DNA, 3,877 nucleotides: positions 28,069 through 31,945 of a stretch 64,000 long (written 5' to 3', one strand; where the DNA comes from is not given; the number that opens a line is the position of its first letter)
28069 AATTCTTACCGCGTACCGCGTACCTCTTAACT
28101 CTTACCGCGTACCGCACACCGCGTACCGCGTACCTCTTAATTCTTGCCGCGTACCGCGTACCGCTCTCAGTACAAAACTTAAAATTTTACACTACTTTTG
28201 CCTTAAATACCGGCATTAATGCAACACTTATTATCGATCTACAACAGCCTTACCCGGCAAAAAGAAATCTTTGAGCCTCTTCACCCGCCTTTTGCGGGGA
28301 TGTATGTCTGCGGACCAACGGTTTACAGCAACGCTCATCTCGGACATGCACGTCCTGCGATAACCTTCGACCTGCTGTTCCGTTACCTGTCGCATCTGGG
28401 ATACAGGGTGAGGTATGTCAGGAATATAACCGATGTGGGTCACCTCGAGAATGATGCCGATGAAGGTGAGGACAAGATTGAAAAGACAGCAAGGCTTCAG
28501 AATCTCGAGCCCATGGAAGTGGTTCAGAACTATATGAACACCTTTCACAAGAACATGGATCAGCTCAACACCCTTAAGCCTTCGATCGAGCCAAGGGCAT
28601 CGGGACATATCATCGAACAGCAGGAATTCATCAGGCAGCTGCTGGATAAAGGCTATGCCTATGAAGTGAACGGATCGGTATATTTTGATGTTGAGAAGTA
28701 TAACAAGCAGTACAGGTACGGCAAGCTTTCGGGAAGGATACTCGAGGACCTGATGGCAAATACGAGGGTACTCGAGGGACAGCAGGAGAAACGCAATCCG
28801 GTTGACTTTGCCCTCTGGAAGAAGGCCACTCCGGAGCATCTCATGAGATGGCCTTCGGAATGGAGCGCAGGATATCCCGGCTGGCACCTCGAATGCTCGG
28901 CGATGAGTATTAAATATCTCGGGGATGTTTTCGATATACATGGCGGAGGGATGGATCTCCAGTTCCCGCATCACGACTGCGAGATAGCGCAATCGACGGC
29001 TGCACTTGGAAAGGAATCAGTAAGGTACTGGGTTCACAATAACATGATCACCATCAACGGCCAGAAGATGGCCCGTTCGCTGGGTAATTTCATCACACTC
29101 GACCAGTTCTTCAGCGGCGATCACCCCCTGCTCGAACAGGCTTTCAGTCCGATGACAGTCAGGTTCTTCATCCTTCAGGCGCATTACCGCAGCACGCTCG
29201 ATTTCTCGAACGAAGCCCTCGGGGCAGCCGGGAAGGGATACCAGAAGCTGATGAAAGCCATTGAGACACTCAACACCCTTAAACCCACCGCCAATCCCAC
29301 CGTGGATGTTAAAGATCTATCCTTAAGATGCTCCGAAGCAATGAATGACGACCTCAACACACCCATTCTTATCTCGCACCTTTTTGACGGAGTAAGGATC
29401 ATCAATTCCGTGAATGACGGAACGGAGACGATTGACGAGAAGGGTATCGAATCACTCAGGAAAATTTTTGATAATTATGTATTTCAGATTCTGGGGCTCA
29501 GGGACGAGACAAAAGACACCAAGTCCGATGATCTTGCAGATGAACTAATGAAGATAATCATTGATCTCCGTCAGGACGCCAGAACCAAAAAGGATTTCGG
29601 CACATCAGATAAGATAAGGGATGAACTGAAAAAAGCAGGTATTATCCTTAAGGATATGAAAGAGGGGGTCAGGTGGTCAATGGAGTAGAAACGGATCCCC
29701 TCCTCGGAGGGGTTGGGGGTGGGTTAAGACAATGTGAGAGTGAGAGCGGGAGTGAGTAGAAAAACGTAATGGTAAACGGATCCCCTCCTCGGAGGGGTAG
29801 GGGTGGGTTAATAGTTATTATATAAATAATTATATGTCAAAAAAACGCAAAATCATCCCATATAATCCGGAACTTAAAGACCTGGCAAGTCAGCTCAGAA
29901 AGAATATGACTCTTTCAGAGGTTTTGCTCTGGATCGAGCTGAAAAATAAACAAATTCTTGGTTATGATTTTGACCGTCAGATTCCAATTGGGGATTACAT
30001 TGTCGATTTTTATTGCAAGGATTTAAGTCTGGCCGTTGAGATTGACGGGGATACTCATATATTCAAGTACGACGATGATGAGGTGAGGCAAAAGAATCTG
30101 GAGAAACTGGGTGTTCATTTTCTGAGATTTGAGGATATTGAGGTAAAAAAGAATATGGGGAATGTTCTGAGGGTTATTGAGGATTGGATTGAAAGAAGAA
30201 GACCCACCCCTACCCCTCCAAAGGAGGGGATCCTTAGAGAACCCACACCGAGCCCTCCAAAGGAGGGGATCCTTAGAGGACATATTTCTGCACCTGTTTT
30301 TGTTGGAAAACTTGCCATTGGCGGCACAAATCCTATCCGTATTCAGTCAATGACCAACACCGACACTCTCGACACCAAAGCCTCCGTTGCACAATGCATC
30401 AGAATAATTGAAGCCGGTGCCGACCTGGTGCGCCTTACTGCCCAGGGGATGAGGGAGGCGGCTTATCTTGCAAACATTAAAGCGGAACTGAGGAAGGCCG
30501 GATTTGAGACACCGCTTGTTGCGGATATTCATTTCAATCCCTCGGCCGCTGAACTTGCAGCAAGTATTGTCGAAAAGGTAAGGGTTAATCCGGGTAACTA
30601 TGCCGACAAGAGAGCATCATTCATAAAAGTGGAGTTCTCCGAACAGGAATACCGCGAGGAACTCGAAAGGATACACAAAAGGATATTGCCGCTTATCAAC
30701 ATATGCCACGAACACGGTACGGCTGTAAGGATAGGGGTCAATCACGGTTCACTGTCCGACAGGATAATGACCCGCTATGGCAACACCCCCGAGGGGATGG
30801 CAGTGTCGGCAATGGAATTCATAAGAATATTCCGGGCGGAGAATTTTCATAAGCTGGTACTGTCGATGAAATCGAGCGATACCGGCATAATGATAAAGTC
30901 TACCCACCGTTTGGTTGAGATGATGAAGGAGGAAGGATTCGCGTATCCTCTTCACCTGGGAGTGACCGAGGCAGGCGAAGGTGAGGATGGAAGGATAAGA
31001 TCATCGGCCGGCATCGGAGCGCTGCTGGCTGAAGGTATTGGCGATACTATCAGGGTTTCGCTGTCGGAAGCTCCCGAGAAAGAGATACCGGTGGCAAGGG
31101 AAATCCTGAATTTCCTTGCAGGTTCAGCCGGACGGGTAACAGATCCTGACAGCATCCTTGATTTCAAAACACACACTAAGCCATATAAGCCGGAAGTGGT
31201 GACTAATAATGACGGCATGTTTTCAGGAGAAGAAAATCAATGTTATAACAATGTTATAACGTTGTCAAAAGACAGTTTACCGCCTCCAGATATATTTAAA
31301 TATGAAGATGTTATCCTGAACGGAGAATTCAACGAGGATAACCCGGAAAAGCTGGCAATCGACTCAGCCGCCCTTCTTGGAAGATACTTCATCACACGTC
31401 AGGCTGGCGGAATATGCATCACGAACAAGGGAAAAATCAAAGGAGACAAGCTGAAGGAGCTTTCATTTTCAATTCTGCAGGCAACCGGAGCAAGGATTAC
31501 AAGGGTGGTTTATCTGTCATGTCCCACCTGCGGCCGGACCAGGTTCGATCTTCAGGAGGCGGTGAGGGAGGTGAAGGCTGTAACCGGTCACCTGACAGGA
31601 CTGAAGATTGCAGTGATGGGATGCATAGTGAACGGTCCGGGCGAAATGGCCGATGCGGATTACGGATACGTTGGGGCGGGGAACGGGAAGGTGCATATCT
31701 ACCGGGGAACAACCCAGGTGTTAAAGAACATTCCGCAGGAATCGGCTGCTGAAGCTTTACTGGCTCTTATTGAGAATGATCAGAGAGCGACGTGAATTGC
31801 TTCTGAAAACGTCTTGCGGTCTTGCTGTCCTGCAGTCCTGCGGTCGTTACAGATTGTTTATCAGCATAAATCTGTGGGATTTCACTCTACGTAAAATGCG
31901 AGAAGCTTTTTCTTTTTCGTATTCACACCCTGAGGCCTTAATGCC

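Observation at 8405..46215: Genome-scale vocabulary of short tandem repeats and GC palindromes fills almost every intergenic space, with modules shared between distant loci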

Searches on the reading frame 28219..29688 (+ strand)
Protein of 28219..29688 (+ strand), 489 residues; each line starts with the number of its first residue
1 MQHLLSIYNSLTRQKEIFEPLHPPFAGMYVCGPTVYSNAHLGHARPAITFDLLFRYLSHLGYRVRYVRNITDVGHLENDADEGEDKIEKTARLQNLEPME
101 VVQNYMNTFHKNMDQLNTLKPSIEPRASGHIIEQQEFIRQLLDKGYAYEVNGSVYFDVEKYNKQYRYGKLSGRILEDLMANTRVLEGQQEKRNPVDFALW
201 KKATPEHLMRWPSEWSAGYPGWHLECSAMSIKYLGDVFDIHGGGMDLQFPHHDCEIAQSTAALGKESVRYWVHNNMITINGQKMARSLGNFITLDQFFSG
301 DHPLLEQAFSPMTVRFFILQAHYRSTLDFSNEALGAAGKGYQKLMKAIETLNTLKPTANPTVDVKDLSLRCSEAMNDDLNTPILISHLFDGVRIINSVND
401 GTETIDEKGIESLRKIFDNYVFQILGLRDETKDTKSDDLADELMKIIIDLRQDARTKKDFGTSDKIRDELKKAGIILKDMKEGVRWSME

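Call 9: search_protein_families(library=pfam, proteins=[window:28219-29688:+])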
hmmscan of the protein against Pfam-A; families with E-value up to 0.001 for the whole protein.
window:28219-29688:+ (489 aa): 4 families
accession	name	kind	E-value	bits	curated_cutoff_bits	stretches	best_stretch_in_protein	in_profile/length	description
PF01406.26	tRNA-synt_1e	-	7.3e-104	347.8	27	1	18-337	2-299/301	tRNA synthetases class I (C) catalytic domain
PF09190.17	DALR_2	-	8.1e-10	39.6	22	1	373-427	4-55/57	DALR domain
PF09334.17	tRNA-synt_1g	-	1.1e-08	34.7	20.1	1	30-160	3-126/391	tRNA synthetases class I (M)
PF23493.1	CysS_C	-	3.7e-05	24.2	23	1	451-486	15-50/51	Cysteinyl-tRNA ligase anticodon binding domain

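Call 13: find_encoding_contigs(protein=window:28219-29688:+, flank=10000, max_places=6)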
Protein window:28219-29688:+ (489 aa): no gene with exactly this product is on record in the collection.

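Call 30: find_related_loci(query=window:28219-29688:+, collection=metagenome_contigs, flank=6000)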
Query window:28219-29688:+ (489 aa) in metagenome_contigs; peptide patterns used: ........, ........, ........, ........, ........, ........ (x = any residue, [..] = any of these).
600 stretches matched a pattern (row limit reached: there are more); 563 encode a relative of the query (tblastn E <= 1e-3); the best 80 are kept; 80 distinct loci.
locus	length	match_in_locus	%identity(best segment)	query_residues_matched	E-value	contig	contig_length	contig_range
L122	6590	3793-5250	84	1-486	0e+0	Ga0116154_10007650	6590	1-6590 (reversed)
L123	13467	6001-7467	77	1-489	0e+0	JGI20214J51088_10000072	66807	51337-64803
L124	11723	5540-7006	77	1-489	0e+0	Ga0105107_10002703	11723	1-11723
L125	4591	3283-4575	87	1-431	0e+0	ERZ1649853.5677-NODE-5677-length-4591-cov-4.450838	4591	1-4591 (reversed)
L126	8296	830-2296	76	1-489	0e+0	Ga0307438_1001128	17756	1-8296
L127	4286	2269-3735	76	1-489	0e+0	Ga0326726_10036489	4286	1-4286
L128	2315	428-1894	75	1-489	0e+0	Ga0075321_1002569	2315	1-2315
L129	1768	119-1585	74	1-489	0e+0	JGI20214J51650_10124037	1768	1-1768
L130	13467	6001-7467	74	1-489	0e+0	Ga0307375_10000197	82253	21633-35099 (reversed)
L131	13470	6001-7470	74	1-489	0e+0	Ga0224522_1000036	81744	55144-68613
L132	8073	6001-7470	74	1-489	0e+0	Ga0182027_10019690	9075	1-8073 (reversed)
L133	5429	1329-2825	74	1-486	0e+0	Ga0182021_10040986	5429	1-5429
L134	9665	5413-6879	75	1-489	0e+0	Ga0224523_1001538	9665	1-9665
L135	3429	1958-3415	74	1-486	0e+0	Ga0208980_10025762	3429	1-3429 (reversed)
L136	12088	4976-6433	75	1-486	0e+0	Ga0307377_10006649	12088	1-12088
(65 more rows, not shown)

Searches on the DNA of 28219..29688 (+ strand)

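Call 48: search_rna_families(sources=[L123, L124, L046, L014, L033, L053, L051], threshold=evalue, max_evalue=0.01)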
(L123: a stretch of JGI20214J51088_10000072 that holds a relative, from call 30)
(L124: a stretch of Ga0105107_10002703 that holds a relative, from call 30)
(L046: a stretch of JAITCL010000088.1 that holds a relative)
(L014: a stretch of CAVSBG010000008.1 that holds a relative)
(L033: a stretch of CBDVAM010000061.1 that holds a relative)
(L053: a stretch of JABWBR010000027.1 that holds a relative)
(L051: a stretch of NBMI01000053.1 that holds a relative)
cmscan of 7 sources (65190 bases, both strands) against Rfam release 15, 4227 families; matches with E-value up to 0.01: 5.
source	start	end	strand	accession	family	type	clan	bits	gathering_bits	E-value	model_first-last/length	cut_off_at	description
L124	5089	5203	-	RF00162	SAM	Cis-reg; riboswitch;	CL00012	73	44.4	3.7e-15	1-108/108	no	SAM riboswitch aptamer (S box leader)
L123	5584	5705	-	RF00162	SAM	Cis-reg; riboswitch;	CL00012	65.8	44.4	4.4e-13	1-108/108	no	SAM riboswitch aptamer (S box leader)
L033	5695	5889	-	RF04119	MIR1858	Gene; miRNA;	-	43.3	137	0.00047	1-197/197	no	MIR1858 microRNA precursor family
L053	7110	7197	+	RF04230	mir-9261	Gene; miRNA;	-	36.6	86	0.00081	1-92/92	no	mir-9261 microRNA precursor family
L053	7117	7188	-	RF00706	mir-263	Gene; miRNA;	CL00093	28.6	51.3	0.0065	1-86/86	no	mir-263 microRNA precursor family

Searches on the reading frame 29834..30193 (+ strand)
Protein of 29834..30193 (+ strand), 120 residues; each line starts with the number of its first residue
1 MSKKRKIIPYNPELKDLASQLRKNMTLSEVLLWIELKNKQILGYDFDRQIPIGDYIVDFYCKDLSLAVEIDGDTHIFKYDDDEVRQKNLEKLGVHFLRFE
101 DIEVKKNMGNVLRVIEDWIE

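Call 72: find_homologous_proteins(query=window:29834-30193:+, max_evalue=0.00001)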
Query window:29834-30193:+ (120 aa): 2145 proteins with E <= 0.00001 among 2152 candidates; the best 120 are listed.
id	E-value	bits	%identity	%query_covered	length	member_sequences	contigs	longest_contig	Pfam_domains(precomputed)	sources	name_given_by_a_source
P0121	1.7e-59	217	82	100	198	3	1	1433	PF04480.19,PF18741.8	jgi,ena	-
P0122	4.1e-59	216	82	100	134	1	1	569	PF04480.19,PF18741.8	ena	-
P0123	6.6e-59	215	81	99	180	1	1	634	PF04480.19,PF18741.8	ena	-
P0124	8.9e-59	215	81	100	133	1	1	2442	PF04480.19,PF18741.8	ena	-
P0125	1.3e-58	214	80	100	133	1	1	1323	PF04480.19,PF18741.8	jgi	-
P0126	1.6e-58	214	81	100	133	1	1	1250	PF04480.19,PF18741.8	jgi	-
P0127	1.6e-58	214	81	100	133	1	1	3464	PF04480.19,PF18741.8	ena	-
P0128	2.0e-58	214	82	99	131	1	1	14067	PF04480.19,PF18741.8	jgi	jgi:very-short-patch-repair endonuclease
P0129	3.5e-58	213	82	99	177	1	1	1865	PF04480.19,PF18741.8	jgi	jgi:very-short-patch-repair endonuclease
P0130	3.6e-58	213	82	99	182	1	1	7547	PF04480.19,PF18741.8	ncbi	-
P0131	3.6e-58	213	82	99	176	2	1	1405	PF04480.19,PF18741.8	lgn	-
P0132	6.5e-58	212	83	99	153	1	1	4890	PF04480.19,PF18741.8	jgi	jgi:very-short-patch-repair endonuclease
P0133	7.0e-58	212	78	100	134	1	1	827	PF04480.19,PF18741.8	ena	-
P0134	7.6e-58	212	80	100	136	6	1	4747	PF04480.19,PF18741.8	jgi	jgi:very-short-patch-repair endonuclease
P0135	8.8e-58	211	81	99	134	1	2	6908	PF04480.19,PF18741.8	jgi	-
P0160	1.2e-56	208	79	99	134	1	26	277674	PF04480.19,PF18741.8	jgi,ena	jgi:very-short-patch-repair endonuclease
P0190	5.9e-56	206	79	99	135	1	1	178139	PF04480.19,PF18741.8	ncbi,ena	-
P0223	5.5e-55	202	78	99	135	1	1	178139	PF04480.19,PF18741.8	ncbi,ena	-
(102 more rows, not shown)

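Call 73: find_encoding_contigs(protein=P0190, flank=900, max_places=2)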
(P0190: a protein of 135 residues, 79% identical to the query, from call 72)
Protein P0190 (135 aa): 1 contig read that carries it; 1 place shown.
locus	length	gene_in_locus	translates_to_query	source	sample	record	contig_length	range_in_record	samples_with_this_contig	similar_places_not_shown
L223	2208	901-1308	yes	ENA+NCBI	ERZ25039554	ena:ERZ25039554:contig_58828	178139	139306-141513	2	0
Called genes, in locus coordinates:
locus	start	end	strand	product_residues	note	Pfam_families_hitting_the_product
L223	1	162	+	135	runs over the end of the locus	PF04480:DUF559, PF18741:MTES_1575 (weak)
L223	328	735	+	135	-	PF04480:DUF559, PF18741:MTES_1575 (weak)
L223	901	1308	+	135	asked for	PF04480:DUF559, PF18741:MTES_1575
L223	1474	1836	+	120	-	PF04480:DUF559, PF18741:MTES_1575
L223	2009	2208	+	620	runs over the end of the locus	PF04551:GcpE, PF26540:GcpE_C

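Call 74: find_encoding_contigs(protein=P0223, flank=900, max_places=2)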
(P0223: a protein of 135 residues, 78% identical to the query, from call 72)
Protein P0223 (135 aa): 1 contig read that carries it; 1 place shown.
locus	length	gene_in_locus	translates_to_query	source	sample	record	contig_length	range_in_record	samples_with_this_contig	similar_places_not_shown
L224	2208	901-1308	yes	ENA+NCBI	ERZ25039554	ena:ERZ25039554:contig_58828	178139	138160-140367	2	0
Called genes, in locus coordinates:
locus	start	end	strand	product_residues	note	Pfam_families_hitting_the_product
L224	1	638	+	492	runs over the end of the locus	PF00133:tRNA-synt_1 (faint), PF01406:tRNA-synt_1e, PF09334:tRNA-synt_1g (faint), PF09190:DALR_2, PF23493:CysS_C (weak)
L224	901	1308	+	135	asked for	PF04480:DUF559, PF18741:MTES_1575 (weak)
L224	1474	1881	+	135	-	PF04480:DUF559, PF18741:MTES_1575 (weak)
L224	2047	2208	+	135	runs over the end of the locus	PF04480:DUF559, PF18741:MTES_1575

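Call 75: find_encoding_contigs(protein=P0160, flank=900, max_places=6)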
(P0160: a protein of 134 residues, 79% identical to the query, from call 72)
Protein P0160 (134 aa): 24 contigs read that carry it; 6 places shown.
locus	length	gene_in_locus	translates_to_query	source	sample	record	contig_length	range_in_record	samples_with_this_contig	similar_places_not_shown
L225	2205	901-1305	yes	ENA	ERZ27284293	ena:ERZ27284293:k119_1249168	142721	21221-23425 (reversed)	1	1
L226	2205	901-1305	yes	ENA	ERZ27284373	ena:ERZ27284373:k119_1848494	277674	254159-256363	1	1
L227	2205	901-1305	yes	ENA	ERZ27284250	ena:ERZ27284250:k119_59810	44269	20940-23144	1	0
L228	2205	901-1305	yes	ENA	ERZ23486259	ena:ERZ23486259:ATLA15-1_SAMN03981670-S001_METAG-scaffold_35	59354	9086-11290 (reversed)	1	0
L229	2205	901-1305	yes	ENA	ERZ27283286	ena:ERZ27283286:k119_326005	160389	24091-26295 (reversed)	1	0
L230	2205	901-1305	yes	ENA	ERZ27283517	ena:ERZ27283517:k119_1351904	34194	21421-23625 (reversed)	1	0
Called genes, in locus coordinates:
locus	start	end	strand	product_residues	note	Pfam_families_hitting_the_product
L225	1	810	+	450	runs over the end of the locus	PF00438:S-AdoMet_synt_N, PF02772:S-AdoMet_synt_M, PF02773:S-AdoMet_synt_C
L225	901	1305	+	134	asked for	PF04480:DUF559, PF18741:MTES_1575 (weak)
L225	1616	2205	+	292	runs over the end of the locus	PF02574:S-methyl_trans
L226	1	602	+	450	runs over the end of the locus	PF00438:S-AdoMet_synt_N, PF02772:S-AdoMet_synt_M, PF02773:S-AdoMet_synt_C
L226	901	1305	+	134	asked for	PF04480:DUF559, PF18741:MTES_1575 (weak)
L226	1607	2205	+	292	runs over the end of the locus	PF02574:S-methyl_trans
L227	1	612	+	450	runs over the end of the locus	PF00438:S-AdoMet_synt_N, PF02772:S-AdoMet_synt_M, PF02773:S-AdoMet_synt_C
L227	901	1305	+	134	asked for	PF04480:DUF559, PF18741:MTES_1575 (weak)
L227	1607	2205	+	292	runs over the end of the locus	PF02574:S-methyl_trans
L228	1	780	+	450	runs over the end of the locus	PF00438:S-AdoMet_synt_N, PF02772:S-AdoMet_synt_M, PF02773:S-AdoMet_synt_C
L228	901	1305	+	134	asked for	PF04480:DUF559, PF18741:MTES_1575 (weak)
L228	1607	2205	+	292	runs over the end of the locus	PF02574:S-methyl_trans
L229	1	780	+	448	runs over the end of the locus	PF00438:S-AdoMet_synt_N, PF02772:S-AdoMet_synt_M, PF02773:S-AdoMet_synt_C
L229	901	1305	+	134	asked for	PF04480:DUF559, PF18741:MTES_1575 (weak)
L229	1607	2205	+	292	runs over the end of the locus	PF02574:S-methyl_trans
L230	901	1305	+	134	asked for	PF04480:DUF559, PF18741:MTES_1575 (weak)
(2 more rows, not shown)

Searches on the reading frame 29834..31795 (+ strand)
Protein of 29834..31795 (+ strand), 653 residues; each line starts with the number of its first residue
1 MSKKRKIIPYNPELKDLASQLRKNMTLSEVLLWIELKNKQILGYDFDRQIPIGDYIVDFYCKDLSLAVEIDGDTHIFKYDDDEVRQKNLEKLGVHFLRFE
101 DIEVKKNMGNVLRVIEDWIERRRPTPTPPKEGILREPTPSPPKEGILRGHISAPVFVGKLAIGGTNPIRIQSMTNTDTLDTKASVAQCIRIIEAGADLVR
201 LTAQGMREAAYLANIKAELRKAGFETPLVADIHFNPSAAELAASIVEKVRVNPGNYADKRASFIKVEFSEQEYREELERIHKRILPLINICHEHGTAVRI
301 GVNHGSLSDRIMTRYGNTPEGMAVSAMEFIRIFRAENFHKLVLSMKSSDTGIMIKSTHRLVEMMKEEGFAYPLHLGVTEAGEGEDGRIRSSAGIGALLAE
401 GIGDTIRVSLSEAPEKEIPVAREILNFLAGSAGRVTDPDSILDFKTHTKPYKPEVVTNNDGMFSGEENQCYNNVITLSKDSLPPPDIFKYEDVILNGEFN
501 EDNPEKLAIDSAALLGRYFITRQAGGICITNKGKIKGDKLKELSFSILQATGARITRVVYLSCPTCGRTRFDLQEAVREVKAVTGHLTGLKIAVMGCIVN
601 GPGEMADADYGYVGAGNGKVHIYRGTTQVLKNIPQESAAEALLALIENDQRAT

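Call 9: search_protein_families(library=pfam, proteins=[window:29834-31795:+])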
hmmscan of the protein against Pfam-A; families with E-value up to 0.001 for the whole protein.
window:29834-31795:+ (653 aa): 3 families
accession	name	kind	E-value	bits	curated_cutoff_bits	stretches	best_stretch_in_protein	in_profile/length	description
PF04551.19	GcpE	-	6.7e-119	397.3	32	1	154-647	3-342/343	GcpE protein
PF04480.18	DUF559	-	9.9e-28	96.6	20.6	1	14-117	3-106/109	Protein of unknown function (DUF559)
PF18741.7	MTES_1575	-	5e-07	30.1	38.2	1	42-112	12-89/96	REase_MTES_1575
